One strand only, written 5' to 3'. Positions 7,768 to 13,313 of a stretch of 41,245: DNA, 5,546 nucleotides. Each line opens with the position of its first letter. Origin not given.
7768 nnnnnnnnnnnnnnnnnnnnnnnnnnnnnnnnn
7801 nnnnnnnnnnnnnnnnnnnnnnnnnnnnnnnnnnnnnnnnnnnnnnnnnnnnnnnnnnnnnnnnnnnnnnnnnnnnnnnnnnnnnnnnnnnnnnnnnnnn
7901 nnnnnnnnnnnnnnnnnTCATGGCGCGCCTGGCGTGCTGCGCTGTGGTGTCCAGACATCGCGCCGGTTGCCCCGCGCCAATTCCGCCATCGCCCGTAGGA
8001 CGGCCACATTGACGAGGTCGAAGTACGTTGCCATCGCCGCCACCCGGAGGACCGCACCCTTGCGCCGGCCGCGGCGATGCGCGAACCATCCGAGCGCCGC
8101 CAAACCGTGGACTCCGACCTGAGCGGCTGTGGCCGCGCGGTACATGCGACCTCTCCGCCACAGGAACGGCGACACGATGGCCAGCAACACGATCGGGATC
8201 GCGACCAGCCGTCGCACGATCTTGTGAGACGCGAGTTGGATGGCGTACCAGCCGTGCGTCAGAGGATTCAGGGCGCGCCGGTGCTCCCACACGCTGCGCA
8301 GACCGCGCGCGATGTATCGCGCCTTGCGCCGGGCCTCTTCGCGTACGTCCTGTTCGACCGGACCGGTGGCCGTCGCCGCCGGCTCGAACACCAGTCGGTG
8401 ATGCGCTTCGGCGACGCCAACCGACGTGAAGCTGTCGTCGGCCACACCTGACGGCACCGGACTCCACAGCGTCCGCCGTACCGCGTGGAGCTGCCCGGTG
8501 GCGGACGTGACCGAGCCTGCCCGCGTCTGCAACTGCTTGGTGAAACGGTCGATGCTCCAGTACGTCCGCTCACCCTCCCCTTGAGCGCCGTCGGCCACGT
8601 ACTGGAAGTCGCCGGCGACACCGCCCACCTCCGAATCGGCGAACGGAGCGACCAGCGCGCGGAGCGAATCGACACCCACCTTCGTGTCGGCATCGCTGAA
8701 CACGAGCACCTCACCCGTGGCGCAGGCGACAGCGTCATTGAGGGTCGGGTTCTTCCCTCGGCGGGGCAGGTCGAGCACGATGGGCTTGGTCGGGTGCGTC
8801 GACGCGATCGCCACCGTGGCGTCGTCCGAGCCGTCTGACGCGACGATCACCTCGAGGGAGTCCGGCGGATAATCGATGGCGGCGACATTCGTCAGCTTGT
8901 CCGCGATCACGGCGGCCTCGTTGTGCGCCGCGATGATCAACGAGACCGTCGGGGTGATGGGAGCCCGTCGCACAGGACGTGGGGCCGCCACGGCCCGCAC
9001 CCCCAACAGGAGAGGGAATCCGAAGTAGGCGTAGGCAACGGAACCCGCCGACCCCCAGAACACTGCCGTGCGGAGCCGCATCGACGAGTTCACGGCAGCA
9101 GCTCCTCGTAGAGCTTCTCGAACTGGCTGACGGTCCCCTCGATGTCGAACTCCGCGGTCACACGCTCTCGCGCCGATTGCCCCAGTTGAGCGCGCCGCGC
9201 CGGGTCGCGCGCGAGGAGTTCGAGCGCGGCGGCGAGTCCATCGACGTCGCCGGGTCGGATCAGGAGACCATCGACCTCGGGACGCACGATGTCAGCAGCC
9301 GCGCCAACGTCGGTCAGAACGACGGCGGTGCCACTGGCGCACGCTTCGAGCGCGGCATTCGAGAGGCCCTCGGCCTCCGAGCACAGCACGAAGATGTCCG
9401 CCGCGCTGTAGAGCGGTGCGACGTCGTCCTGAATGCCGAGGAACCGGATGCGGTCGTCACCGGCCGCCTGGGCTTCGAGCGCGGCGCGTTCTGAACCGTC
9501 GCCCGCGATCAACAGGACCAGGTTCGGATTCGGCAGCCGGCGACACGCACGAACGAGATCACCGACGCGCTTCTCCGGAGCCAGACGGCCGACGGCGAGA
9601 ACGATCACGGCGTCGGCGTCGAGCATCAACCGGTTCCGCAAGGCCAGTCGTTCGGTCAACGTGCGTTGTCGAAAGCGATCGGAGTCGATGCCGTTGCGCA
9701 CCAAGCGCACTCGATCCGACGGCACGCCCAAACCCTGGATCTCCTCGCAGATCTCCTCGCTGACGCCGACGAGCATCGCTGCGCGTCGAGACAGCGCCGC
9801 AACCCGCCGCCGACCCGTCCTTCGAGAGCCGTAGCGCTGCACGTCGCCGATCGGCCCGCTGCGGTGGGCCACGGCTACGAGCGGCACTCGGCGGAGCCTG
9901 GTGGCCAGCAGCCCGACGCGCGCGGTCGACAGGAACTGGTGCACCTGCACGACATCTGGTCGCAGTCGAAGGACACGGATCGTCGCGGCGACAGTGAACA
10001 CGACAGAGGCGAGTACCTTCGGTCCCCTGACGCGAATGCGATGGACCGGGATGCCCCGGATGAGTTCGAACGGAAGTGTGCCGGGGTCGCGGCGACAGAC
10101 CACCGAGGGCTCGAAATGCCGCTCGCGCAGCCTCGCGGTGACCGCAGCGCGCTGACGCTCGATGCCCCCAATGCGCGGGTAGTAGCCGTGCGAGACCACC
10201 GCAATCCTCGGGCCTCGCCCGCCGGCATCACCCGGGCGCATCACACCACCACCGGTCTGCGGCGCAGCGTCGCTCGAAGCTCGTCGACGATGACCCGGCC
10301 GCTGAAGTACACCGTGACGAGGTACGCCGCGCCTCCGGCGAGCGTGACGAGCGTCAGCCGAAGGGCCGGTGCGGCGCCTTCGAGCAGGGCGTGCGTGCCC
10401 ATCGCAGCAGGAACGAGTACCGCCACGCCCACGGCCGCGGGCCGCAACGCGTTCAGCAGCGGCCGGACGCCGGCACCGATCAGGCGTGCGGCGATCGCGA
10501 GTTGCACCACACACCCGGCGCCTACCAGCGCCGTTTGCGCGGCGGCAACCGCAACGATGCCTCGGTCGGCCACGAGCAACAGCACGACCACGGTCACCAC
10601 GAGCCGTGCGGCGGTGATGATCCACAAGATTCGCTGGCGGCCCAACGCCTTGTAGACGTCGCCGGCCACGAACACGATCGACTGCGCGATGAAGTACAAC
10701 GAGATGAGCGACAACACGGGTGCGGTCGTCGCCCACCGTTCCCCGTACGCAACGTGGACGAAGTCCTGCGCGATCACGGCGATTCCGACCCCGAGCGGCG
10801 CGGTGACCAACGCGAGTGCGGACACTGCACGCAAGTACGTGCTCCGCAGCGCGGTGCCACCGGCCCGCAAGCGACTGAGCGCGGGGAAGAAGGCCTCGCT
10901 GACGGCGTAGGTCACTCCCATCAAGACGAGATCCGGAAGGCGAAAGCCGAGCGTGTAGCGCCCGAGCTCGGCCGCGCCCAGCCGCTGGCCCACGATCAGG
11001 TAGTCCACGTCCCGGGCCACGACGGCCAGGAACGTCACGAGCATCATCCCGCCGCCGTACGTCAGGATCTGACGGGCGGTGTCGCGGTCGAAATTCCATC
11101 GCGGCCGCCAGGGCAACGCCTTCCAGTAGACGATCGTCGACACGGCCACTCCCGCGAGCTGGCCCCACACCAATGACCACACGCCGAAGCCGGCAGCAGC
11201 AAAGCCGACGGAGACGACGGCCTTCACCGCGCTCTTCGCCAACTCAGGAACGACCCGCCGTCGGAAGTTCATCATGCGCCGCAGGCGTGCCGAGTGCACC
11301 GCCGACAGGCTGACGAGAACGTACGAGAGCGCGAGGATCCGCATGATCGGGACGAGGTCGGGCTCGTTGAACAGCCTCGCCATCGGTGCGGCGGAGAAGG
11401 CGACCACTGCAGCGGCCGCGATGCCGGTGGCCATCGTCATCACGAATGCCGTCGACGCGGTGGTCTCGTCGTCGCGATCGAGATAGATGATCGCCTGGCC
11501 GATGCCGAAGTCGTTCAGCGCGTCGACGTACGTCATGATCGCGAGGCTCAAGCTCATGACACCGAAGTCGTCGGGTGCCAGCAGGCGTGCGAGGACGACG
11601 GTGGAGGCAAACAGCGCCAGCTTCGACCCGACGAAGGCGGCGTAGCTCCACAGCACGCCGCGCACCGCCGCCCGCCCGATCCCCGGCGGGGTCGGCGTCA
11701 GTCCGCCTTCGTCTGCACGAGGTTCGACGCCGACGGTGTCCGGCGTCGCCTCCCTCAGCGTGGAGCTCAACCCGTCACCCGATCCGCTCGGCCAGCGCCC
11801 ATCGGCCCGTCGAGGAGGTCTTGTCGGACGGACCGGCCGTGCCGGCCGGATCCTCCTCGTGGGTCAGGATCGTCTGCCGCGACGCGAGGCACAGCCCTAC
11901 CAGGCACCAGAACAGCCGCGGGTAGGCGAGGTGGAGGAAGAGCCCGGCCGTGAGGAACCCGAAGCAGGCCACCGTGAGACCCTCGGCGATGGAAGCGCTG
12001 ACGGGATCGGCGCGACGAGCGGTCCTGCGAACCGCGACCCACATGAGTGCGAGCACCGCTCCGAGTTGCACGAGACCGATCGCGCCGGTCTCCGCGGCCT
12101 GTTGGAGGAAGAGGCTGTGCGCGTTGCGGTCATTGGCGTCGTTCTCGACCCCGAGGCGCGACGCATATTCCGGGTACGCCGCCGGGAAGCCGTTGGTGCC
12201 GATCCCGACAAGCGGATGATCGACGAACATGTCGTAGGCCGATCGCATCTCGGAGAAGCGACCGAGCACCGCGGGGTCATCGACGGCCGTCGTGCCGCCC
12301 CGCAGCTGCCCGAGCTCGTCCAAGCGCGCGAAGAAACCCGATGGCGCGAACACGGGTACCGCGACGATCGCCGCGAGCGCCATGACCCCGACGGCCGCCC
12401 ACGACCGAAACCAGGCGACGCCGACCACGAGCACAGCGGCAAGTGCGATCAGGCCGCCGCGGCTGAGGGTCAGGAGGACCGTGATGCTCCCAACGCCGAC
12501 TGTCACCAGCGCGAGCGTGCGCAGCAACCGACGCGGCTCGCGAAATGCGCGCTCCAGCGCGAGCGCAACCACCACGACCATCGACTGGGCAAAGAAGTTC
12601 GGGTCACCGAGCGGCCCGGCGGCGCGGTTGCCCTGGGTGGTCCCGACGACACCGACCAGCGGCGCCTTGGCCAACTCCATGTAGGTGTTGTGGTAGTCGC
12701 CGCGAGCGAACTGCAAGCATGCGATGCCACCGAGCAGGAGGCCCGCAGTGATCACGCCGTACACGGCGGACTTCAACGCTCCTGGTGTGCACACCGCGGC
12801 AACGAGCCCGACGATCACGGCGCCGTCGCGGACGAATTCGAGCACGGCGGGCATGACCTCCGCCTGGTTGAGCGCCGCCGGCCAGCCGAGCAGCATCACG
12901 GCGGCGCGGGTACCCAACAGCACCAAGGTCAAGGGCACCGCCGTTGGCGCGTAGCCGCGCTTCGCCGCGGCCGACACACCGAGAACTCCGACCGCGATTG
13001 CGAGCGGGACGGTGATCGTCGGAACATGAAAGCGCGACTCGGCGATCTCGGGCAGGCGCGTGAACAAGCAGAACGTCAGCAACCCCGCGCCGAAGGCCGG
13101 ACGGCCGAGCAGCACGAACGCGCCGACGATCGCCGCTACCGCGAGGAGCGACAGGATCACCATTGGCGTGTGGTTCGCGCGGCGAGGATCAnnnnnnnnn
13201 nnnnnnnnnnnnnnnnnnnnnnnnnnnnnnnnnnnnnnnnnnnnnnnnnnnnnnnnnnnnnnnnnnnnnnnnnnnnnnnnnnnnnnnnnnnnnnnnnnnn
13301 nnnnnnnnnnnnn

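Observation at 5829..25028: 19.2-kb, 17-gene, nearly gap-free Wzx/Wzy-type glycan operon with an atypical tailoring set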

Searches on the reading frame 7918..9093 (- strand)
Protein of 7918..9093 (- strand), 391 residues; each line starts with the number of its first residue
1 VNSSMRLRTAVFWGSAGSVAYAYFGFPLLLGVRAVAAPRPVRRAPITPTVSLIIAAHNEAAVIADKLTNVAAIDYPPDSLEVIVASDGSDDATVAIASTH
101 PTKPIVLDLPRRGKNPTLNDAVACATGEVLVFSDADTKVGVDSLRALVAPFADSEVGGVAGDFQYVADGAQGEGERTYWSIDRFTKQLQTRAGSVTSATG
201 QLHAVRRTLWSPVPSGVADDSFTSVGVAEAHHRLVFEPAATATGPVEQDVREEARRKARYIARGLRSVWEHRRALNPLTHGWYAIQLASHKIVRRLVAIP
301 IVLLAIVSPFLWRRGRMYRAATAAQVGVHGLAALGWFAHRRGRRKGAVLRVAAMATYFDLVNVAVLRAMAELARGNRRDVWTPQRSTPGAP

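Call 5: search_protein_families(library=pfam, proteins=[window:7918-9093:-], max_evalue=0.01)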
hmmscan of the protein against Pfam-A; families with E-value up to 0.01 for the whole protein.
window:7918-9093:- (391 aa): 4 families
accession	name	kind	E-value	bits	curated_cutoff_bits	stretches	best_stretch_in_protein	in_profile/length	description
PF00535.33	Glycos_transf_2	-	2.3e-22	80.1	23.3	1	51-208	1-162/168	Glycosyl transferase family 2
PF13641.12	Glyco_tranf_2_3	-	9.4e-17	62.2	27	1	48-259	1-226/230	Glycosyltransferase like family 2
PF13506.12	Glyco_transf_21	-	2.2e-07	31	21.7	1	111-260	12-172/174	Glycosyl transferase family 21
PF13632.12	Glyco_trans_2_3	-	5e-07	30.2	27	1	132-304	4-180/198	Glycosyl transferase family group 2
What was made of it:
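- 7918..9093 (-): g3, GT2 glycosyltransferase with two C-terminal hydrophobic segments. Glycos_transf_2 2.3e-22 (call 5).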

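Call 14: search_protein_families(library=ncbifam, proteins=[window:7918-9093:-], max_evalue=0.01)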
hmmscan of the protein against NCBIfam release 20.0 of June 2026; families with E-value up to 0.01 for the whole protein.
window:7918-9093:- (391 aa): 18 families
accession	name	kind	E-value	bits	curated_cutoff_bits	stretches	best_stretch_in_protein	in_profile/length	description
TIGR03937.1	PgaC_IcaA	equivalog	5.4e-14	52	422.3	1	46-162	43-162/407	poly-beta-1,6-N-acetyl-D-glucosamine synthase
NF041865.1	EpsU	equivalog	1.7e-11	43.7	700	1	24-148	15-144/394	exopolysaccharide biosynthesis GT2 family glycosyltransferase EpsU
TIGR04283.1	glyco_like_mftF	equivalog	2.1e-11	43.8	182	1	50-166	1-110/221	TIGR04283 family arsenosugar biosynthesis glycosyltransferase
NF041875.1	EPS_EpsD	equivalog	2.1e-10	40.5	370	1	50-144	1-97/325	exopolysaccharide biosynthesis glycosyltransferase EpsD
TIGR03965.1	mycofact_glyco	equivalog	3.7e-10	39.3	280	1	34-345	61-390/467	mycofactocin biosynthesis glycosyltransferase MftF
TIGR04242.1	nodulat_NodC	equivalog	2.6e-08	33.2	550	1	42-165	42-170/395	chitooligosaccharide synthase NodC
NF010496.0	PRK13915.1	equivalog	6e-08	32.1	262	1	47-161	30-153/307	glucosyl-3-phosphoglycerate synthase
TIGR03469.1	HpnB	hypoth_equivalog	2e-07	30.4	379.25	1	42-102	38-97/386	hopene-associated glycosyltransferase HpnB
TIGR03472.1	HpnI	equivalog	7.9e-07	28.2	310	1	35-163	28-163/373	bacteriohopanetetrol glucosamine biosynthesis glycosyltransferase HpnI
NF007482.0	PRK10073.1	equivalog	1.1e-06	27.9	423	1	47-147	5-106/334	glycosyltransferase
TIGR03111.1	glyc2_xrt_Gpos1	hypoth_equivalog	4.6e-06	25.7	363.95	1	47-154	48-159/439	TIGR03111 family XrtG-associated glycosyltransferase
NF041391.1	DPhHxTase_Halo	equivalog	2.5e-05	23.4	375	1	56-162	3-103/213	dolichyl-phosphate hexose transferase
NF038299.1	EPS_HpsN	equivalog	0.00018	20.6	425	1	48-162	1-118/317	hormogonium polysaccharide biosynthesis glycosyltransferase HpsN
NF008558.0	PRK11498.1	equivalog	0.00019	19.5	992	1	46-136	271-362/872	UDP-forming cellulose synthase catalytic subunit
TIGR04182.1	glyco_TIGR04182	equivalog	0.00048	19.6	325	1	50-162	2-108/293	S-layer glycoprotein N-glycosyltransferase AglJ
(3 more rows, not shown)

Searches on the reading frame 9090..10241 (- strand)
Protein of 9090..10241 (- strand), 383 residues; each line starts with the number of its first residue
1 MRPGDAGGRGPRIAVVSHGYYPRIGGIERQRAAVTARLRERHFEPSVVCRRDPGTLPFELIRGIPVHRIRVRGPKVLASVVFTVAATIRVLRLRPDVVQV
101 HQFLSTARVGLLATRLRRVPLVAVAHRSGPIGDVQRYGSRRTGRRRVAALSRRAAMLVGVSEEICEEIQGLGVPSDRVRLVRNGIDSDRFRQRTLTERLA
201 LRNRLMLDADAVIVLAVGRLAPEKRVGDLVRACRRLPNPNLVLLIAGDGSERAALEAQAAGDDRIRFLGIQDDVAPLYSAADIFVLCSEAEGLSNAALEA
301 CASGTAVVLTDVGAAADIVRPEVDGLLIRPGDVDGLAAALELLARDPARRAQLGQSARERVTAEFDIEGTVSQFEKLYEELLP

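Call 5: search_protein_families(library=pfam, proteins=[window:9090-10241:-], max_evalue=0.01)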
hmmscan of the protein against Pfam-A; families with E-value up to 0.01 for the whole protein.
window:9090-10241:- (383 aa): 7 families
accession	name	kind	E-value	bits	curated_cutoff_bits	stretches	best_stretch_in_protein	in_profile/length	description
PF00534.26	Glycos_transf_1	-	2.7e-34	118.6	26.4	1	202-360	6-172/172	Glycosyl transferases group 1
PF13692.12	Glyco_trans_1_4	-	1.4e-32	113.3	27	1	213-346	3-142/142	Glycosyl transferases group 1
PF13439.12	Glyco_transf_4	-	1.4e-23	84.2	28.5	1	24-189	1-170/170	Glycosyltransferase Family 4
PF13579.12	Glyco_trans_4_4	-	2.9e-17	63.9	29.7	1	25-184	1-158/158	Glycosyl transferase 4-like domain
PF13524.12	Glyco_trans_1_2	-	3.1e-09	37.3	25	1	230-374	6-142/144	Glycosyl transferase-like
PF20706.3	GT4-conflict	-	0.00054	19.5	26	1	148-363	141-374/385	Family 4 Glycosyltransferase in conflict systems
PF13477.12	Glyco_trans_4_2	-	0.0012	19.5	23.4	1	37-127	19-108/139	Glycosyl transferase 4-like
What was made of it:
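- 9090..10241 (-): g4, GT4 glycosyltransferase. Glycos_transf_1 2.7e-34 and Glyco_transf_4 1.4e-23 (call 5).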

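Call 14: search_protein_families(library=ncbifam, proteins=[window:9090-10241:-], max_evalue=0.01)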
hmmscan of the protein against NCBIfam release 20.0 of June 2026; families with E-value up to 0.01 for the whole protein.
window:9090-10241:- (383 aa): 43 families (the best 25 are shown)
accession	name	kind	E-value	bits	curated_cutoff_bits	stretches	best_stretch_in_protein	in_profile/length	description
TIGR03088.1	stp2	hypoth_equivalog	1e-47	163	409.05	1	22-382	11-374/374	TIGR03088 family PEP-CTERM/XrtA system glycosyltransferase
TIGR03999.1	thiol_BshA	equivalog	1.5e-34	119.6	273.7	1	32-382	19-374/375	N-acetyl-alpha-D-glucosaminyl L-malate synthase BshA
TIGR03449.1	mycothiol_MshA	equivalog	2.6e-30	105.6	462.5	1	77-381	84-403/406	D-inositol-3-phosphate glycosyltransferase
NF041876.1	EPS_EpsE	equivalog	4.5e-30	105.2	400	1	98-368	117-383/389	exopolysaccharide biosynthesis GT4 family glycosyltransferase EpsE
NF047684.1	TeichurnBiosyTuaC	equivalog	6.6e-28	97.7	550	1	82-381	96-389/391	teichuronic acid biosynthesis protein TuaC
NF053787.1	GlcN_PG_synth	equivalog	2.4e-27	95.8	480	1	90-382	78-360/361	N-acetylglucosaminyl phosphatidylglycerol synthase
TIGR02149.1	glgA_Coryne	subfamily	3.5e-26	92.2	302.4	1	95-381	84-390/391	glycogen synthase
NF007640.0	PRK10307.1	subfamily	7.5e-24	84.4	276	1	152-376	170-402/411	WcaI family glycosyltransferase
TIGR04063.1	stp3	hypoth_equivalog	1.1e-23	83.7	442.05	1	91-382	89-396/397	TIGR04063 family PEP-CTERM/XrtA system glycosyltransferase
NF038229.1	Glyco4_Geo_Pelo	equivalog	7.8e-21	74.4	400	1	89-382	50-337/338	GPMC system family 4 glycosyltransferase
TIGR04047.1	MSMEG_0565_glyc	hypoth_equivalog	2.1e-18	66.6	259.85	1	152-370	137-363/373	MSMEG_0565 family glycosyltransferase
NF050056.1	ProtGlycPglH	equivalog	9.5e-18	64.4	600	1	213-381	181-353/354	GalNAc-alpha-(1->4)-GalNAc-alpha-(1->3)-diNAcBac-PP-undecaprenol alpha-1,4-N-acetyl-D-galactosaminyltransferase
TIGR04157.1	glyco_rSAM_CFB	subfamily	1.5e-16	60.4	400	1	158-374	174-402/406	TIGR04157 family glycosyltransferase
NF049988.1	MGlcDAGSynMgs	equivalog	7.7e-16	58.4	400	1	61-382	56-388/398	alpha-monoglucosyldiacylglycerol synthase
NF011726.0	PRK15179.1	equivalog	1.2e-14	53.6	733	1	89-378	394-691/694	Vi polysaccharide biosynthesis protein TviE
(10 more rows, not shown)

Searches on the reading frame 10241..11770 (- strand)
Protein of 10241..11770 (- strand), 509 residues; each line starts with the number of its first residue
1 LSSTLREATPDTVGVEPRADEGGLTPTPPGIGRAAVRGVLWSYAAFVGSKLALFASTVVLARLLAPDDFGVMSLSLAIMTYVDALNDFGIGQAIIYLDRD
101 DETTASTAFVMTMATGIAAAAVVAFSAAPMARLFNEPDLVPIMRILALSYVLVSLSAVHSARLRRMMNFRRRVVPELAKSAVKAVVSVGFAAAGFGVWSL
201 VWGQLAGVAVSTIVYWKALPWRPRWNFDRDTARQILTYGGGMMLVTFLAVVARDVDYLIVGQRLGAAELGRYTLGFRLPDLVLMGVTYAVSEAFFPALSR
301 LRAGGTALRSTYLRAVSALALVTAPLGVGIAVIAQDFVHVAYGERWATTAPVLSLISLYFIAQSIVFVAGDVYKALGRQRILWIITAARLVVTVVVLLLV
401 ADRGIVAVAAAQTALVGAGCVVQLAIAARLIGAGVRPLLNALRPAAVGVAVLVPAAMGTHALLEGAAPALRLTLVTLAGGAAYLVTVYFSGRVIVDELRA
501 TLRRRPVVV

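Call 5: search_protein_families(library=pfam, proteins=[window:10241-11770:-], max_evalue=0.01)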
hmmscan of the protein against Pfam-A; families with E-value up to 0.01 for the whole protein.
window:10241-11770:- (509 aa): 2 families
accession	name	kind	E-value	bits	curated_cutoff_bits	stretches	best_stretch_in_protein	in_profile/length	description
PF13440.11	Polysacc_synt_3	-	2.6e-78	263.7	23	1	59-350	1-292/293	Polysaccharide biosynthesis protein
PF01943.22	Polysacc_synt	-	8.7e-33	114.4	28.2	1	36-301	2-273/274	Polysaccharide biosynthesis protein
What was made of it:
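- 10241..11770 (-): g5, Wzx-type MOP flippase. Polysacc_synt_3 2.6e-78 (call 5).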

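Call 14: search_protein_families(library=ncbifam, proteins=[window:10241-11770:-], max_evalue=0.01)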
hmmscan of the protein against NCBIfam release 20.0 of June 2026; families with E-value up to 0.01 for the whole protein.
window:10241-11770:- (509 aa): 4 families
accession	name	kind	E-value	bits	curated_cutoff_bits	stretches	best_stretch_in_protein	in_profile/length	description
NF007773.0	PRK10459.1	equivalog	7.9e-57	193.3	273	1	34-505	6-482/492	MOP flippase family protein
NF058658.1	Oglyco_Wzx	exception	3.9e-42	144.9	720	1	36-498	11-471/478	O-glycosylation flippase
NF047674.1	TeichurnBiosyTuaB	equivalog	7.6e-42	143.9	580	1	36-487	9-466/469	teichuronic acid biosynthesis protein TuaB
NF050818.1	PolSacchBiosHfsF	equivalog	2.9e-06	26.6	700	1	54-435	21-411/468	polysaccharide biosynthesis protein HfsF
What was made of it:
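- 10241..11770 (-): MOP flippase NF007773 7.9e-57, below its curated cut-off (call 14).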

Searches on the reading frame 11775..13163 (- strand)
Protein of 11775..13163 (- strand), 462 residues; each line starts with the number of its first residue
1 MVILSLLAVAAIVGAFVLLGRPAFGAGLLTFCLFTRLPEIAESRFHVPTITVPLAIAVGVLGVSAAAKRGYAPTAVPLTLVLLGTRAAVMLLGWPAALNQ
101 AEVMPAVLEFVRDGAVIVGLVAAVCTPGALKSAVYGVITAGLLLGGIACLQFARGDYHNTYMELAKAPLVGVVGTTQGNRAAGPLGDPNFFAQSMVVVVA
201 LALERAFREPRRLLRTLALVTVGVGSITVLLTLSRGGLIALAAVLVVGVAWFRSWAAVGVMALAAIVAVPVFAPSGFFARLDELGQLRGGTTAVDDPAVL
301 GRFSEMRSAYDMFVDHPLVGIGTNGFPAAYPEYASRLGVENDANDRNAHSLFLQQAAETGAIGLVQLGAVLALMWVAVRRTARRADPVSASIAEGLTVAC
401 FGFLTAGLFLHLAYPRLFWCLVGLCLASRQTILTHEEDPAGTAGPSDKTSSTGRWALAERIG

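Call 5: search_protein_families(library=pfam, proteins=[window:11775-13163:-], max_evalue=0.01)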
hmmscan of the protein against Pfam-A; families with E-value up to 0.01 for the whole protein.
window:11775-13163:- (462 aa): 1 family
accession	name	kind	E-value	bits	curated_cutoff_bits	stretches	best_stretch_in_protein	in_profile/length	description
PF04932.20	Wzy_C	-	2.3e-21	76.6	31.7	1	224-365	5-146/149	O-Antigen ligase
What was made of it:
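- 11775..13163 (-): g6, Wzy_C-domain polytopic membrane protein, the putative Wzy polymerase. PF04932 2.3e-21 (call 5).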

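Call 14: search_protein_families(library=ncbifam, proteins=[window:11775-13163:-], max_evalue=0.01)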
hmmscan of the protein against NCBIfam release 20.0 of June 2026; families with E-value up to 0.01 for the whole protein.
window:11775-13163:- (462 aa): 2 families
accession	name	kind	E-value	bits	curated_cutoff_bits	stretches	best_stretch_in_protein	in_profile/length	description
TIGR03097.1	PEP_O_lig_1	hypoth_equivalog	2.3e-24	86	188.1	1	185-425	164-400/408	putative O-glycosylation ligase, exosortase A system-associated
TIGR00947.1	2A73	equivalog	1.5e-15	57.2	366.4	1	176-411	159-401/425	IctB family putative bicarbonate transporter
